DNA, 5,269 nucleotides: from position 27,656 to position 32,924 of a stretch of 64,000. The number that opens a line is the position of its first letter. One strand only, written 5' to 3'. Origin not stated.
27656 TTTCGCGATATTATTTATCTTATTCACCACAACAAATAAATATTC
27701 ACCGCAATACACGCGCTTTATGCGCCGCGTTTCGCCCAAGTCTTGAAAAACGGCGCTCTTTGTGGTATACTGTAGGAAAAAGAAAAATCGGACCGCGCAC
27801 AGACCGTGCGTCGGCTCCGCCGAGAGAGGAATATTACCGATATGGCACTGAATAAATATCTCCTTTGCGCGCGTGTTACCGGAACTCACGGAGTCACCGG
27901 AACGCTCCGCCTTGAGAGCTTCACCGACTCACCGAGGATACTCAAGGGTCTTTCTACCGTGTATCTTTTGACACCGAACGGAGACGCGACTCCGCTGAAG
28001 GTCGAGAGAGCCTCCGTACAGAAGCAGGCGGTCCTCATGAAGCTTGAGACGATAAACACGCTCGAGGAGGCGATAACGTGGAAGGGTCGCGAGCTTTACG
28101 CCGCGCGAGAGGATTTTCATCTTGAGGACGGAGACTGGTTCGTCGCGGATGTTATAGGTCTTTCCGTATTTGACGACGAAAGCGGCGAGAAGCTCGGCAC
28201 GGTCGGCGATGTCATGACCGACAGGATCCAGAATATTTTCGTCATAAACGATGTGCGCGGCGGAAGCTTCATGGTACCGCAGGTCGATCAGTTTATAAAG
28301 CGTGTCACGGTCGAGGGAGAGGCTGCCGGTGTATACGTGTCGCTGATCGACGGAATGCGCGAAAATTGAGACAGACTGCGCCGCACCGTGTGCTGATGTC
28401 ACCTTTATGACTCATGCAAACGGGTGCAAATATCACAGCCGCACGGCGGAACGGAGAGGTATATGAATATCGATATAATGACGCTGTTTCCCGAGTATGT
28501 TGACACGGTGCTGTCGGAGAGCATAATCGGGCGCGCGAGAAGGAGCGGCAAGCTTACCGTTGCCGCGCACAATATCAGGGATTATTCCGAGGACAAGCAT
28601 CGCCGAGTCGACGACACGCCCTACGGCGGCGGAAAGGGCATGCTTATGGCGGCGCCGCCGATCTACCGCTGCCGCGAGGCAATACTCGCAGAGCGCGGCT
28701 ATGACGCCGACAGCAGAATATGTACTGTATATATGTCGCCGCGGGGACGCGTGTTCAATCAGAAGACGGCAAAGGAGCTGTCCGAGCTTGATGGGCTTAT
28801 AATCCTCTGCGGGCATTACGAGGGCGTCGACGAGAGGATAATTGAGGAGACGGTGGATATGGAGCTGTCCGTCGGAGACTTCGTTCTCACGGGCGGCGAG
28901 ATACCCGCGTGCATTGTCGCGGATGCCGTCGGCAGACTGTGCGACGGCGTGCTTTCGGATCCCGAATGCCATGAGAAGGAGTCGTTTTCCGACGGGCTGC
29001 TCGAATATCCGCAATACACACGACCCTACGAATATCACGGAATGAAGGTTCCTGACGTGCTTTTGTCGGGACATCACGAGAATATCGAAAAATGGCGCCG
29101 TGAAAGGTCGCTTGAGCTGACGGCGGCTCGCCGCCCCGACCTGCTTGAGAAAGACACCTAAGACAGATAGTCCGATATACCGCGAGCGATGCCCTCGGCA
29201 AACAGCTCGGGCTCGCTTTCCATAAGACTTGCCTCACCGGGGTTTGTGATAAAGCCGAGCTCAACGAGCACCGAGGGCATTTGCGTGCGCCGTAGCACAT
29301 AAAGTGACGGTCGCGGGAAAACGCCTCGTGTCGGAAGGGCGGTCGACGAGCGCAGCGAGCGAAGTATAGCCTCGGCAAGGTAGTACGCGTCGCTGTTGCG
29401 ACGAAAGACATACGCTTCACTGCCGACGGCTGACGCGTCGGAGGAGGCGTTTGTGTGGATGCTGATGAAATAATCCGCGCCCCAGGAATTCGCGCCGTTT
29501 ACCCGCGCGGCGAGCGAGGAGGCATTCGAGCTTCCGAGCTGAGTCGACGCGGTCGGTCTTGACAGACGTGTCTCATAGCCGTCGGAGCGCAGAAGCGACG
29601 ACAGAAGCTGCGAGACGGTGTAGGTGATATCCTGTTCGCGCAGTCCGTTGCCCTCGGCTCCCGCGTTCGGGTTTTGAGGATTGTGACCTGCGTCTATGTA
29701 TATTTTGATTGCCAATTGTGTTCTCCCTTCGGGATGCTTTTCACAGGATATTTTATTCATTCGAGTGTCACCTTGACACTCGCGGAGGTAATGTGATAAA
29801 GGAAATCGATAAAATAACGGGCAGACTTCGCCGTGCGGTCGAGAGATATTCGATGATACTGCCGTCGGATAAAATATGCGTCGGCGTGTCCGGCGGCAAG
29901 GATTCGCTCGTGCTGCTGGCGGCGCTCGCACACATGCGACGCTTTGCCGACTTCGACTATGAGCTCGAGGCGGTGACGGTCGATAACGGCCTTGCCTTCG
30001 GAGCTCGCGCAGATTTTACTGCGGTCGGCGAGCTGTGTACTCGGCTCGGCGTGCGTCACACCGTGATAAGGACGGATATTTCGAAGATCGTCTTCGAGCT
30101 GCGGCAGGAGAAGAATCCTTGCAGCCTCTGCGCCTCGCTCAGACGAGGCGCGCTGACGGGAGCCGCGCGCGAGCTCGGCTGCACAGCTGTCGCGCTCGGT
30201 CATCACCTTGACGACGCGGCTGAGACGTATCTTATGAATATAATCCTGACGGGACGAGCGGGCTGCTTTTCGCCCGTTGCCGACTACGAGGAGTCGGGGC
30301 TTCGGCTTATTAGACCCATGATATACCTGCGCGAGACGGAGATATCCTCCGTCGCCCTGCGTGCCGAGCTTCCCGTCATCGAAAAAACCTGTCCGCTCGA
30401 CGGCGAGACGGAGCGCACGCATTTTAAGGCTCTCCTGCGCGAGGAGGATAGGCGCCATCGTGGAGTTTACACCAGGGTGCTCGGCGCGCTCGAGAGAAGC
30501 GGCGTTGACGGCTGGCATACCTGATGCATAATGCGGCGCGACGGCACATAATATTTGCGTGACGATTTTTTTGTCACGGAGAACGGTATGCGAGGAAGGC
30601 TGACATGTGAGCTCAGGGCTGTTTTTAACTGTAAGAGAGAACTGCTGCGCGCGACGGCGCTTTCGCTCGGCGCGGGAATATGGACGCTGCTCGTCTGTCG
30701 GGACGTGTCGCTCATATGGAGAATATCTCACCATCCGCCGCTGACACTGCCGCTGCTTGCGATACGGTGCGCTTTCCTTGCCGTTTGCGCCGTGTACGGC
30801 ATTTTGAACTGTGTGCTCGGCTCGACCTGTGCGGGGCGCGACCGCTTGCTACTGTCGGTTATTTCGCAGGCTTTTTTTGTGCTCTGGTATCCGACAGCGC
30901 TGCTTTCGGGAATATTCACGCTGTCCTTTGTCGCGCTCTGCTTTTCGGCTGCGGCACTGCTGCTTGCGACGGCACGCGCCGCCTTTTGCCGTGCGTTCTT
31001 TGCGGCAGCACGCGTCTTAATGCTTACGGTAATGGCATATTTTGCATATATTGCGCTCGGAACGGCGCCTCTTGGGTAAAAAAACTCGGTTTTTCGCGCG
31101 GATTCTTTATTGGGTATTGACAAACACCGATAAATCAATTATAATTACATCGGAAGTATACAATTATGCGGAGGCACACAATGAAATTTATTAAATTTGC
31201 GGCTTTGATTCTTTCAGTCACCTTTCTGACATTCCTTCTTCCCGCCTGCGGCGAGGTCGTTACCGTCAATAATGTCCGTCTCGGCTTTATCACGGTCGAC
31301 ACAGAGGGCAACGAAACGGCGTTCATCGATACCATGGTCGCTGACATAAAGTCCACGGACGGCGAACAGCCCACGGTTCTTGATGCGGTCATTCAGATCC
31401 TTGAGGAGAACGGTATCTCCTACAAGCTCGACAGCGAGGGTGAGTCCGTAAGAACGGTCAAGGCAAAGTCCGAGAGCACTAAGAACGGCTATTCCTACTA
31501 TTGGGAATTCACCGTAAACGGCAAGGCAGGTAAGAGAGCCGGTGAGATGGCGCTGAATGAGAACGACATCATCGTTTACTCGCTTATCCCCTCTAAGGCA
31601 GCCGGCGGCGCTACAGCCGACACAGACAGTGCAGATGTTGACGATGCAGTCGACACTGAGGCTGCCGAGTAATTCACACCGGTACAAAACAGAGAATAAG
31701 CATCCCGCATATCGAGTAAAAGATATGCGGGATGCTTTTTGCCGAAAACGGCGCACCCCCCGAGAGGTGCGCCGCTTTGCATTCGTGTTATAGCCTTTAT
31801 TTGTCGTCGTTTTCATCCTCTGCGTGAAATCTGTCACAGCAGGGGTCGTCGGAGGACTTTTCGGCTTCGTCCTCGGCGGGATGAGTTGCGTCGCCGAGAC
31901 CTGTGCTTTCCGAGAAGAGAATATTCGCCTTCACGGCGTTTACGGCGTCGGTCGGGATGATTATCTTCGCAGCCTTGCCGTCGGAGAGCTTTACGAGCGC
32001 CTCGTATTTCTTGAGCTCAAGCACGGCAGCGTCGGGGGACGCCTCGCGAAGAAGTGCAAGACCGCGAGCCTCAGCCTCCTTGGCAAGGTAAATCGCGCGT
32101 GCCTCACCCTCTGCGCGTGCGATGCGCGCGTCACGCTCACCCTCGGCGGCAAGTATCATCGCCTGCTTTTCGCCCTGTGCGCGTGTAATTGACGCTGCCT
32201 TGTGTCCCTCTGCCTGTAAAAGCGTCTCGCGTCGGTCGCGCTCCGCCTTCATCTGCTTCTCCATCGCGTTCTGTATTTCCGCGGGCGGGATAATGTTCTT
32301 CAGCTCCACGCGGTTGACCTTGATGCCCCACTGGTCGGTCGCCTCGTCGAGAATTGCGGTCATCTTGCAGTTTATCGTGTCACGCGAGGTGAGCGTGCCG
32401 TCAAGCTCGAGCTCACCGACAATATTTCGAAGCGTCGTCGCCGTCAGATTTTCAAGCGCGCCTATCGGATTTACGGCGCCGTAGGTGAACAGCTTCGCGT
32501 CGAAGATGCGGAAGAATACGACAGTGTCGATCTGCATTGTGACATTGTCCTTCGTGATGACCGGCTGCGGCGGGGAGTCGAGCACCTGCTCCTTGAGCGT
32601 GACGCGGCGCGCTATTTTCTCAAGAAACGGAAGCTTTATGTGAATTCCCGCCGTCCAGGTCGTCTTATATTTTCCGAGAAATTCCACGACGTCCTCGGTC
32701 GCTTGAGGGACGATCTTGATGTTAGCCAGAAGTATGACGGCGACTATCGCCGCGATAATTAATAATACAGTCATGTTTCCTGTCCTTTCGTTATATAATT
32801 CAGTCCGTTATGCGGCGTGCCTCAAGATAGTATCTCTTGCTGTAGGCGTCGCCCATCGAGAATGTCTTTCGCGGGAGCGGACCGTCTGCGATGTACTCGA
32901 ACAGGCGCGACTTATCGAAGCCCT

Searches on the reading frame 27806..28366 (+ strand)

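Call 57: search_protein_families(library=pfam, proteins=[window:27806-28366:+], max_evalue=0.00001)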
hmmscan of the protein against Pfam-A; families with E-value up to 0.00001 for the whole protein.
window:27806-28366:+ (187 aa): 2 families
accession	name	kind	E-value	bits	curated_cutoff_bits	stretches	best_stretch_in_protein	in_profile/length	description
PF01782.24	RimM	-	6.2e-19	68.5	23.5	1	22-103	3-84/84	RimM N-terminal domain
PF24986.1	PRC_RimM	-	5.5e-07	29.6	27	1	115-170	3-57/69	RimM PRC barrel domain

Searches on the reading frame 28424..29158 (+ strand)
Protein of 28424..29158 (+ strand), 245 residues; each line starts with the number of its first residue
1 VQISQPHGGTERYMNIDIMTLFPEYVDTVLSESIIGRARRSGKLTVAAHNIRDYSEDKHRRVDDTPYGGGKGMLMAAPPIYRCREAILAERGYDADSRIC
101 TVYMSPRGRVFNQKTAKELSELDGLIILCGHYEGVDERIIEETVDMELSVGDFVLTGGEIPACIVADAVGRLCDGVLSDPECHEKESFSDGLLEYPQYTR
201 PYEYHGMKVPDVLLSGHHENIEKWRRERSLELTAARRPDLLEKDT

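Call 57: search_protein_families(library=pfam, proteins=[window:28424-29158:+], max_evalue=0.00001)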
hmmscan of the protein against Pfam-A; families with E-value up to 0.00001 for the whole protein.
window:28424-29158:+ (245 aa): 1 family
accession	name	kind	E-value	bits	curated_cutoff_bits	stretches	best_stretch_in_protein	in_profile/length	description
PF01746.26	tRNA_m1G_MT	-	6e-59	199.5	27.3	1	36-238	2-195/195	tRNA (Guanine-1)-methyltransferase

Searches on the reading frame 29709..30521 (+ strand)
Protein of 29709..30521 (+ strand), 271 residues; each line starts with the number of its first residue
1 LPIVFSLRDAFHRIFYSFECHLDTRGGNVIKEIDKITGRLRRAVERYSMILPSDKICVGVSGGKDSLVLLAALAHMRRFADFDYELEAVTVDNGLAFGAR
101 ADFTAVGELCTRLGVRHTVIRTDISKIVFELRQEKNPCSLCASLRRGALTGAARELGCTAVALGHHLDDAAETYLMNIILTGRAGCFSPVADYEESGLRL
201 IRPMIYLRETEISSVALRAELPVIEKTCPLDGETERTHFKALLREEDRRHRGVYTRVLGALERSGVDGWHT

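Call 57: search_protein_families(library=pfam, proteins=[window:29709-30521:+], max_evalue=0.00001)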
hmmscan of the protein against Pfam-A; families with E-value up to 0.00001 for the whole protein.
window:29709-30521:+ (271 aa): 1 family
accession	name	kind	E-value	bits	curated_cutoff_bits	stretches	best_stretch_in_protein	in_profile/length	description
PF01171.26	ATP_bind_3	-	8.1e-20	71.7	27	1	55-225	1-165/182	PP-loop family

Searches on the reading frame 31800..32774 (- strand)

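Call 57: search_protein_families(library=pfam, proteins=[window:31800-32774:-], max_evalue=0.00001)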
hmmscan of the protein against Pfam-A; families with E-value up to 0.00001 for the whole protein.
window:31800-32774:- (325 aa): 1 family
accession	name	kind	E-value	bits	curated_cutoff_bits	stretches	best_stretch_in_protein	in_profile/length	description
PF01145.31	Band_7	-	4.5e-34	118.5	23.6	1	22-191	3-175/176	SPFH domain / Band 7 family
